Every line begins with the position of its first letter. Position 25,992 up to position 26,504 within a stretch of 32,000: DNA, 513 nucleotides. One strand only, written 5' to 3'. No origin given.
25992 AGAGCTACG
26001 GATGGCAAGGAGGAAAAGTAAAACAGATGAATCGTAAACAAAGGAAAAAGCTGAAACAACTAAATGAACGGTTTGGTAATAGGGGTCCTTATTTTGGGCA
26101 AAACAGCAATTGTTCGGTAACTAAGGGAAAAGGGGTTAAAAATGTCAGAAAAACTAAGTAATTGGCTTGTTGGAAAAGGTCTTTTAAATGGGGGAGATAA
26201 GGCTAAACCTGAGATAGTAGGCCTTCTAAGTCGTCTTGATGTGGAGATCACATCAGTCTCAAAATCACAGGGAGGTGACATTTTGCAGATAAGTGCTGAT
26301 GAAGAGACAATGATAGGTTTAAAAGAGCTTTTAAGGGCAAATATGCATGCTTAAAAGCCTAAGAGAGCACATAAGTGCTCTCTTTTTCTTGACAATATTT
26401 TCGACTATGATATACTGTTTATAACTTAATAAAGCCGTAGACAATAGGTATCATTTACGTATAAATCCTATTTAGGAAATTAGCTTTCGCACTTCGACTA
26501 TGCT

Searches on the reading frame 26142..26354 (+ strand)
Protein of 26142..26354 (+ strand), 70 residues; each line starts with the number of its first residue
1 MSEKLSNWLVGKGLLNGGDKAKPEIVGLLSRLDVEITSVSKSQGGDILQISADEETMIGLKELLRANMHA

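Call 10: search_protein_families(library=pfam, proteins=[window:26142-26354:+], max_evalue=0.01)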
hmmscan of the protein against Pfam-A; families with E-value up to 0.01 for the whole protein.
window:26142-26354:+ (70 aa): 0 families

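Call 29: find_encoding_contigs(protein=window:26142-26354:+, flank=3000, max_places=10)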
Protein window:26142-26354:+ (70 aa): 1 contig read that carries it; 1 place shown.
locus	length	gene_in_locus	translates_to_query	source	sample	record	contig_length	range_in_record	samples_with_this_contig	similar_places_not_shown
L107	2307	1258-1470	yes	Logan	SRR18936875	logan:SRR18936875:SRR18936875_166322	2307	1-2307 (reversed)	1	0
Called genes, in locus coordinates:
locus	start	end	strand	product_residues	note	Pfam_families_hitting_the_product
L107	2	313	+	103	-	?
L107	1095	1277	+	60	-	-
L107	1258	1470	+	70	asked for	-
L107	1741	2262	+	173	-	PF00466:Ribosomal_L10, PF27436:RL10_C (faint)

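Call 31: find_homologous_proteins(query=window:26142-26354:+, max_evalue=0.001)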
Query window:26142-26354:+ (70 aa): 1 proteins with E <= 0.001 among 2 candidates.
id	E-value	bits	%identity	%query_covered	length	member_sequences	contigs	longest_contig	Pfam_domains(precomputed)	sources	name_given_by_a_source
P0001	3.7e-36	139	100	100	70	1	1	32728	-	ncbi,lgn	-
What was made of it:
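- Tried and rejected: A homologue search with the 70-aa ORF returned only itself, because of the word-index limit (call 31).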

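Call 53: search_protein_families(library=ncbifam, proteins=[window:26142-26354:+], max_evalue=0.01)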
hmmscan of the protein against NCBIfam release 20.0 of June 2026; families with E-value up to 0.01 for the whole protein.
window:26142-26354:+ (70 aa): 0 families
